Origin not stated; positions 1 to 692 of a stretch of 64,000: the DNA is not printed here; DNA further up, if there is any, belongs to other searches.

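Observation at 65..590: Four-helix-bundle (IVS-protein/Avd-like) gene carried inside a long heptamer-array hairpin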

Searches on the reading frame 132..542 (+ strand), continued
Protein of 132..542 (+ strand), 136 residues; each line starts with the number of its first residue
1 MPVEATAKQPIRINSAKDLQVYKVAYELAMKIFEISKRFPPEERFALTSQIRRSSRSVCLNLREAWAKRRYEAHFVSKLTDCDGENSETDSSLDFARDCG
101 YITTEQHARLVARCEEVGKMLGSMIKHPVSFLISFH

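Call 100: fold_search(model_id=the predicted structure, library=pdb)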
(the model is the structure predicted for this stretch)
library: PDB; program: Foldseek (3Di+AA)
matches with E <= 10: 400; with E <= 0.001: 0
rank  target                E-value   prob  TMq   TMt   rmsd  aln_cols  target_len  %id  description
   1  2gsc_A                1.0e-03  1.00  0.55  0.65   4.5       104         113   27  Crystal Structure of the Conserved Hypothetical Cytosolic Protein Xcc0516 from Xanthomonas campestris (released 2006-10-03)
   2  2gsc_E                1.7e-03  1.00  0.55  0.64   4.7       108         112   28  Crystal Structure of the Conserved Hypothetical Cytosolic Protein Xcc0516 from Xanthomonas campestris (released 2006-10-03)
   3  2gsc_B                2.2e-03  1.00  0.53  0.61   4.7       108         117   27  Crystal Structure of the Conserved Hypothetical Cytosolic Protein Xcc0516 from Xanthomonas campestris (released 2006-10-03)
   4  2gsc_C                3.1e-03  1.00  0.54  0.64   4.6       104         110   27  Crystal Structure of the Conserved Hypothetical Cytosolic Protein Xcc0516 from Xanthomonas campestris (released 2006-10-03)
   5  2rld_B                3.5e-03  1.00  0.56  0.67   5.5       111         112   33  CRYSTAL STRUCTURE OF A PROTEIN WITH UNKNOWN FUNCTION FROM S23 RIBOSOMAL PROTEIN FAMILY (BT_0352) FROM BACTEROIDES THET (released 2007-10-30)
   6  2rld_A                4.7e-03  1.00  0.54  0.63   4.9       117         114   25  CRYSTAL STRUCTURE OF A PROTEIN WITH UNKNOWN FUNCTION FROM S23 RIBOSOMAL PROTEIN FAMILY (BT_0352) FROM BACTEROIDES THET (released 2007-10-30)
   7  2gsc_D                5.0e-03  1.00  0.55  0.64   4.7       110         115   27  Crystal Structure of the Conserved Hypothetical Cytosolic Protein Xcc0516 from Xanthomonas campestris (released 2006-10-03)
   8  2rld_C                5.5e-03  1.00  0.56  0.65   5.5       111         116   33  CRYSTAL STRUCTURE OF A PROTEIN WITH UNKNOWN FUNCTION FROM S23 RIBOSOMAL PROTEIN FAMILY (BT_0352) FROM BACTEROIDES THET (released 2007-10-30)
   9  2rld_E                7.8e-03  1.00  0.54  0.66   5.5       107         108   33  CRYSTAL STRUCTURE OF A PROTEIN WITH UNKNOWN FUNCTION FROM S23 RIBOSOMAL PROTEIN FAMILY (BT_0352) FROM BACTEROIDES THET (released 2007-10-30)
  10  2rld_D                8.6e-03  1.00  0.54  0.66   5.5       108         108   31  CRYSTAL STRUCTURE OF A PROTEIN WITH UNKNOWN FUNCTION FROM S23 RIBOSOMAL PROTEIN FAMILY (BT_0352) FROM BACTEROIDES THET (released 2007-10-30)
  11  8ub7_E                2.8e-01  0.99  0.56  0.67   4.6       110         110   14  Diversity-generating retroelement (DGR) ribonucleoprotein reverse transcriptase - Active state (N-occupied) (released 2024-10-23)
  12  8ub7_B                2.8e-01  0.96  0.50  0.55   6.0       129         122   18  Diversity-generating retroelement (DGR) ribonucleoprotein reverse transcriptase - Active state (N-occupied) (released 2024-10-23)
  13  1yo7_A                4.7e-01  0.66  0.39  0.42   6.3       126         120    9  Re-engineering topology of the homodimeric ROP protein into a single-chain 4-helix bundle (released 2005-02-15)
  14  8ube_D                4.9e-01  0.97  0.53  0.64   5.3       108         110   18  Diversity-generating retroelement (DGR) ribonucleoprotein reverse transcriptase - Resting State 1a (released 2024-10-23)
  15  8ub7_C                5.2e-01  0.97  0.54  0.65   4.7       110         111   14  Diversity-generating retroelement (DGR) ribonucleoprotein reverse transcriptase - Active state (N-occupied) (released 2024-10-23)
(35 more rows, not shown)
